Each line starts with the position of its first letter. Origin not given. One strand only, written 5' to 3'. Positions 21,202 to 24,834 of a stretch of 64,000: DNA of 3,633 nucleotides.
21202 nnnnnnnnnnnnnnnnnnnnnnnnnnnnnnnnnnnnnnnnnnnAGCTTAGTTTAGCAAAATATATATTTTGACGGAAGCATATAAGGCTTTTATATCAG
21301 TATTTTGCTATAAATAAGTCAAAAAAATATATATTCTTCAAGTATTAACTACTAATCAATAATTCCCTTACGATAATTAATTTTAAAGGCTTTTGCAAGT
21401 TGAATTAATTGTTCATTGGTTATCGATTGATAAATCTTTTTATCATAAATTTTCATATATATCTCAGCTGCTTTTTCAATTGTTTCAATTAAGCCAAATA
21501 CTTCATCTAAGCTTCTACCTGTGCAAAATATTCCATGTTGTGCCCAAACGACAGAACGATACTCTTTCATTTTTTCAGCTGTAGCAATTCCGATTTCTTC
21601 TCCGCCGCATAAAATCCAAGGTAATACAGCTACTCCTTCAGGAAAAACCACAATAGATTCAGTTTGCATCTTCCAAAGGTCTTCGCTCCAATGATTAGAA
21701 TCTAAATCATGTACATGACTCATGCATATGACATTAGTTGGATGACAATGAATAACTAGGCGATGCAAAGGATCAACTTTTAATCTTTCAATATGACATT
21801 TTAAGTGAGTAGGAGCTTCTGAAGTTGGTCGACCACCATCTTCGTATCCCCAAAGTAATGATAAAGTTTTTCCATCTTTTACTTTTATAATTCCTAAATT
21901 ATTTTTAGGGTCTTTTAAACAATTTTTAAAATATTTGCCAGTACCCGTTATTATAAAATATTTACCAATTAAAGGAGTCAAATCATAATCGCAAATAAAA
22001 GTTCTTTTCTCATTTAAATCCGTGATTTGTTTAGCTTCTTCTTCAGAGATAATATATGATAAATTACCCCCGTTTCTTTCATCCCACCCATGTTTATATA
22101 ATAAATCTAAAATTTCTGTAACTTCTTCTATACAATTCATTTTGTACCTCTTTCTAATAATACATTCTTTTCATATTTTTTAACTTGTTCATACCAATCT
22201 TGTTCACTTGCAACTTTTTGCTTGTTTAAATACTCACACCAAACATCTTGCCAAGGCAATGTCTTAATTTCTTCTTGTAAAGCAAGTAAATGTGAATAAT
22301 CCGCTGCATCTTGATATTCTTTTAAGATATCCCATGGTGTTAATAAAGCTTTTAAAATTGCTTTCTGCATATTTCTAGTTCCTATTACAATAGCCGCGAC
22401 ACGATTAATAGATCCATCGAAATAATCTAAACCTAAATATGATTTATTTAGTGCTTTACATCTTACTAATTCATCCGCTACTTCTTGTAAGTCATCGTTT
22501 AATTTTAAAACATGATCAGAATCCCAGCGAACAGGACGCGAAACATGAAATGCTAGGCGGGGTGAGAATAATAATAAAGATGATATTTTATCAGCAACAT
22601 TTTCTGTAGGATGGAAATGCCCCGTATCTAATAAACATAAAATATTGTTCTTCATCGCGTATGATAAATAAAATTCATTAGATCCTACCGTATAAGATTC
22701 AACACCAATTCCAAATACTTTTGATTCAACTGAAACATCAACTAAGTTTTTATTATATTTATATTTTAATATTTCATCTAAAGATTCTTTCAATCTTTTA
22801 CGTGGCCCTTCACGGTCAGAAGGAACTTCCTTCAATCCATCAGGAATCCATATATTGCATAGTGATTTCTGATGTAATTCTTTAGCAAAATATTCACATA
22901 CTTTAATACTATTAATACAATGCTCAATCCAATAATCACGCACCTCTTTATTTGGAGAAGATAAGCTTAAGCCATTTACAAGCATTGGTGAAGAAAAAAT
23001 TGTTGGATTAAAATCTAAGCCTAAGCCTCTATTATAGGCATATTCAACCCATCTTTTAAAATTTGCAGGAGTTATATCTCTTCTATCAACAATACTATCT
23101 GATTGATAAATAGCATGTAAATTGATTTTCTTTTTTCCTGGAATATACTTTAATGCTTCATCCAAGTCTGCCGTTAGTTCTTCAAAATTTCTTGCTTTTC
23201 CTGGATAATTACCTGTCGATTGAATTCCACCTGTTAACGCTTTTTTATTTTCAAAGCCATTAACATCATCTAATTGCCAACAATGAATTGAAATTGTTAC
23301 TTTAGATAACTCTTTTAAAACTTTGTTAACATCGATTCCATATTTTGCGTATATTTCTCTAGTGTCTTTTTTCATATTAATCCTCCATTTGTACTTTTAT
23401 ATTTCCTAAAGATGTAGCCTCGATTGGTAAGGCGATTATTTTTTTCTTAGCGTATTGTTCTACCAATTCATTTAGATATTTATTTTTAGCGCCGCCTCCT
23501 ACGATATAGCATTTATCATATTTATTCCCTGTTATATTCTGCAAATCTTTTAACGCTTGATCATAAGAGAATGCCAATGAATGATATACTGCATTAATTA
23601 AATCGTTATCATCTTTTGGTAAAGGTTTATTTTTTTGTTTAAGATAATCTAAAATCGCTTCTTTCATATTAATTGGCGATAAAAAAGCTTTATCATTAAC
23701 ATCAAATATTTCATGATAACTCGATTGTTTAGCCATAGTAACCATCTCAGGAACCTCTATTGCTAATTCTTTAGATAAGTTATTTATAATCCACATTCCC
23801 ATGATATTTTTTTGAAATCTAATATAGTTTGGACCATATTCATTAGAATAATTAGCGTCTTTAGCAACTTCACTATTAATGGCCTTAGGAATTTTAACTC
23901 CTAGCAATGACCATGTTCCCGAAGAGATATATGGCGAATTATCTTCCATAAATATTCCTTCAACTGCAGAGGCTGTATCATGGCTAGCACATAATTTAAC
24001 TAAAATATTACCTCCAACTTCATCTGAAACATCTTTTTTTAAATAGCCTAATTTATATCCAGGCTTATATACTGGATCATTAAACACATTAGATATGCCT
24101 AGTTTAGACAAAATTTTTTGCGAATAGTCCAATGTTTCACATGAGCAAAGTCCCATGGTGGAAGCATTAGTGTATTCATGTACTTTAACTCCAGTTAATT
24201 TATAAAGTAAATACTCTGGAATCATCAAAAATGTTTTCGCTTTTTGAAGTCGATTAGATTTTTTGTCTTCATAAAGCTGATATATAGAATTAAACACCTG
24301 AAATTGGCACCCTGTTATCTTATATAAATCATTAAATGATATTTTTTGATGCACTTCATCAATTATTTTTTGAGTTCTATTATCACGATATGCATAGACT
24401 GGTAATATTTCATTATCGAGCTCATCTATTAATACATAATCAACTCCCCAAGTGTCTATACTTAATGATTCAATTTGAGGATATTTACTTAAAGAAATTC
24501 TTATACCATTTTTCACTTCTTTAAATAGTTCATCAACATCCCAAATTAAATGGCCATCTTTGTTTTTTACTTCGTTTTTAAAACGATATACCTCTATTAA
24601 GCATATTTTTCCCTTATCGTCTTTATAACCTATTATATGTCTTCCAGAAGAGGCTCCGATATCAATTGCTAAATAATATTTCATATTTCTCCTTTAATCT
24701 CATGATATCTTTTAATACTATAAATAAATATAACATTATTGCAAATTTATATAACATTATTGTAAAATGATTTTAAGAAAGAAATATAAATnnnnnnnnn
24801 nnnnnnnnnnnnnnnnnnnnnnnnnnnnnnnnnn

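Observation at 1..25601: A 25-kb rhamnose-glycan utilisation supercluster that ties a GH78 rhamnosidase, surface beta-helix enzymes, an ATPase-less ABC importer, an orphan MsmX-type ATPase and rhaBAD into one functional unit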

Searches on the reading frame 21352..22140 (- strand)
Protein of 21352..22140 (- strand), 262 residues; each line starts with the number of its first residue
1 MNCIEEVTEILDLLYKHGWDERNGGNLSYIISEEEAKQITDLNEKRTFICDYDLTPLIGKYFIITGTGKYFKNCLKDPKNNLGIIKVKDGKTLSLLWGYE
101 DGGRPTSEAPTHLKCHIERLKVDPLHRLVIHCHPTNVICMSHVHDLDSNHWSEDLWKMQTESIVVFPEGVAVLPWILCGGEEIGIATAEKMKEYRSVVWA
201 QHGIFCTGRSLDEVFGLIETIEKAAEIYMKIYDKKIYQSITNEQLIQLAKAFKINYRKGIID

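Call 4: search_protein_families(library=pfam, proteins=[window:21352-22140:-], max_evalue=0.01)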
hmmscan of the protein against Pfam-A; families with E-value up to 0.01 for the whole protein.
window:21352-22140:- (262 aa): 1 family
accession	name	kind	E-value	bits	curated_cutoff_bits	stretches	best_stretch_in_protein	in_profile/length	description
PF00596.27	Aldolase_II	-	7.6e-28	98.1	22.2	1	5-228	1-182/183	Class II Aldolase and Adducin N-terminal domain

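Call 10: search_protein_families(library=ncbifam, proteins=[window:21352-22140:-], max_evalue=0.01)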
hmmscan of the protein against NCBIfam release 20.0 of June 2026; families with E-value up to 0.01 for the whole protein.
window:21352-22140:- (262 aa): 16 families
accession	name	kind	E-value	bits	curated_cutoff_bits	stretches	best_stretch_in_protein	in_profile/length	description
TIGR02624.1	rhamnu_1P_ald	equivalog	3.4e-100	334.8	400.95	1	5-258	11-267/270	rhamnulose-1-phosphate aldolase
NF002963.0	PRK03634.1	equivalog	2.3e-95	318.8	170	1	3-260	9-271/274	rhamnulose-1-phosphate aldolase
NF006208.0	PRK08333.1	equivalog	1.8e-12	47.3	267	1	58-230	33-182/189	aldolase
NF043034.1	OxoTetrPhDc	equivalog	5.4e-11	42.7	250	1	101-247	66-203/205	3-oxo-tetronate 4-phosphate decarboxylase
NF005302.0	PRK06833.1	equivalog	2.3e-08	33.8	264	1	105-253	73-208/214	L-fuculose-phosphate aldolase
NF006413.0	PRK08660.1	equivalog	3.5e-08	33.5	203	1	107-229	64-175/184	aldolase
NF040649.1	FucA_Meth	equivalog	2.2e-06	27.8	250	1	98-227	58-172/179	L-fuculose phosphate aldolase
NF053537.1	DhpthDcsPhtC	equivalog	2.3e-06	27.2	200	1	108-233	73-195/232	3,4-dihydroxyphthalate decarboxylase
NF005984.0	PRK08087.1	subfamily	5.8e-05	23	264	1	100-234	65-187/215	L-fuculose-phosphate aldolase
NF005484.0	PRK07090.1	equivalog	0.0002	20.8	261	1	127-232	116-214/260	aldolase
TIGR01086.1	fucA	equivalog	0.00027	20.7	400.25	1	99-234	63-186/214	L-fuculose-phosphate aldolase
NF005123.0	PRK06557.1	subfamily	0.0004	20.1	251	1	140-255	99-219/223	L-ribulose-5-phosphate 4-epimerase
TIGR03328.1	salvage_mtnB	equivalog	0.00078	19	137.05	0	8-36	2-30/194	methylthioribulose 1-phosphate dehydratase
NF005689.0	PRK07490.1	equivalog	0.0013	17.9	260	1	179-231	147-199/248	hypothetical protein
NF004979.0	PRK06357.1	equivalog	0.0042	16.4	216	0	102-242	77-206/221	hypothetical protein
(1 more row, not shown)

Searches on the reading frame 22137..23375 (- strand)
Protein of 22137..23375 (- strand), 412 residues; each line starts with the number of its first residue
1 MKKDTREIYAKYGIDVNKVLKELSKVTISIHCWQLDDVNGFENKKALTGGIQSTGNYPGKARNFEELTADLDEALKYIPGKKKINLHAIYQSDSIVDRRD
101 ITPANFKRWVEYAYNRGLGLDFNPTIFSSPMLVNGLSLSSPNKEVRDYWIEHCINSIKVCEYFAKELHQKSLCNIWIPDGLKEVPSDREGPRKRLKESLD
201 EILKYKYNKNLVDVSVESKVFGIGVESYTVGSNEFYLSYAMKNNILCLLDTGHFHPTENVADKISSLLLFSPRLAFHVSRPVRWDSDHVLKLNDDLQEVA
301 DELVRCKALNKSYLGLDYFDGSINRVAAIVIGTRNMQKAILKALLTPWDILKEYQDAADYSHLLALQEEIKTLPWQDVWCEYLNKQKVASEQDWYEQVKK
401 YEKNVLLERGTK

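Call 4: search_protein_families(library=pfam, proteins=[window:22137-23375:-], max_evalue=0.01)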
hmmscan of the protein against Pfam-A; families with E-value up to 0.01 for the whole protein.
window:22137-23375:- (412 aa): 1 family
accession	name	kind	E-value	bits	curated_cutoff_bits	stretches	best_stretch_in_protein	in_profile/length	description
PF06134.17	RhaA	-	1e-177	592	22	1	5-409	10-417/417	L-rhamnose isomerase (RhaA)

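Call 10: search_protein_families(library=ncbifam, proteins=[window:22137-23375:-], max_evalue=0.01)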
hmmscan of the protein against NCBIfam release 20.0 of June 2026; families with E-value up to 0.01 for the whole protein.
window:22137-23375:- (412 aa): 4 families
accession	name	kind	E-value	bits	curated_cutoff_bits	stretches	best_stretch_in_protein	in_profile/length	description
NF002203.0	PRK01076.1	equivalog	3.6e-184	612.8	572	1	5-409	12-418/419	L-rhamnose isomerase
TIGR01748.1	rhaA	equivalog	1.7e-174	580.8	584.95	1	5-409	8-414/414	L-rhamnose isomerase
TIGR02635.1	RhaI_grampos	equivalog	3.4e-11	42.7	531.35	1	105-360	70-328/378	L-rhamnose isomerase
TIGR02629.1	L_rham_iso_rhiz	equivalog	3.1e-05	23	646.75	1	137-360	136-361/412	L-rhamnose catabolism isomerase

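Call 21: find_encoding_contigs(protein=window:22137-23375:-, flank=10000, max_places=6)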
Protein window:22137-23375:- (412 aa): no gene with exactly this product is on record in the collection.

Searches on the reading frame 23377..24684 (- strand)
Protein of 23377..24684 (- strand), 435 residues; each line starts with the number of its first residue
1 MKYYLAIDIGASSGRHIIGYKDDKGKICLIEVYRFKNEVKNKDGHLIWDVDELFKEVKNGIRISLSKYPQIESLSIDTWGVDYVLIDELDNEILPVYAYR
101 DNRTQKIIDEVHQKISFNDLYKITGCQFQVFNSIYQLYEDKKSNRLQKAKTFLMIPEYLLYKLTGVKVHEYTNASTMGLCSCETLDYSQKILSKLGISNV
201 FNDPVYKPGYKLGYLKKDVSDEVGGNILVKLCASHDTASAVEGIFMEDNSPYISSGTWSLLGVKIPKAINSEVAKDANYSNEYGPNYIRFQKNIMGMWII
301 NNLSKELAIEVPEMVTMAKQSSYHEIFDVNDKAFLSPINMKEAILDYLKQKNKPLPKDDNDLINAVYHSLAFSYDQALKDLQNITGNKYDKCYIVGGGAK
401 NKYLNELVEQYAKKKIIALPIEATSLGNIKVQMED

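Call 4: search_protein_families(library=pfam, proteins=[window:23377-24684:-], max_evalue=0.01)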
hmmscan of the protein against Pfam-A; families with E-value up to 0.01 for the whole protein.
window:23377-24684:- (435 aa): 2 families
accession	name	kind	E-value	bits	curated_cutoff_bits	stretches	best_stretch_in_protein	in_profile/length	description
PF00370.27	FGGY_N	-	6.8e-35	121.3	28.8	1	3-241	1-243/245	FGGY family of carbohydrate kinases, N-terminal domain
PF02782.22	FGGY_C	-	4.7e-16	59.6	27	1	252-433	2-195/198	FGGY family of carbohydrate kinases, C-terminal domain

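Call 10: search_protein_families(library=ncbifam, proteins=[window:23377-24684:-], max_evalue=0.01)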
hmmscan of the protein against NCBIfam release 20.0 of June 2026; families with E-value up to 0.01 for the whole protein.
window:23377-24684:- (435 aa): 9 families
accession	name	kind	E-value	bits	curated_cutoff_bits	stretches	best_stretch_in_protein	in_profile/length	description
TIGR02627.1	rhamnulo_kin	equivalog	1.2e-126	422.9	527.95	1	5-433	1-432/454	rhamnulokinase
NF007925.0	PRK10640.1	equivalog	4.4e-106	355.2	639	1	2-433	4-438/489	rhamnulokinase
TIGR02628.1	fuculo_kin_coli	equivalog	4.9e-39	134.6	470.9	1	5-414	4-419/465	L-fuculokinase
TIGR01312.1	XylB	equivalog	9.9e-22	77.1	380.25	2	7-258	3-259/481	xylulokinase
NF008187.0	PRK10939.1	equivalog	4e-16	58.7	528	1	1-224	3-231/521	autoinducer-2 kinase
TIGR01311.1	glycerol_kin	equivalog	3.3e-13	48.8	590.35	1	3-236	2-243/496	glycerol kinase GlpK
TIGR01314.1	gntK_FGGY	equivalog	2.3e-12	46.2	648.55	1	3-207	1-207/505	gluconokinase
NF000756.0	PRK00047.1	subfamily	4.1e-11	41.8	498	1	2-201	5-214/502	glycerol kinase GlpK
NF007151.0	PRK09585.3-6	equivalog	0.0011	17.8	599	1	346-415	276-344/396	anhydro-N-acetylmuramic acid kinase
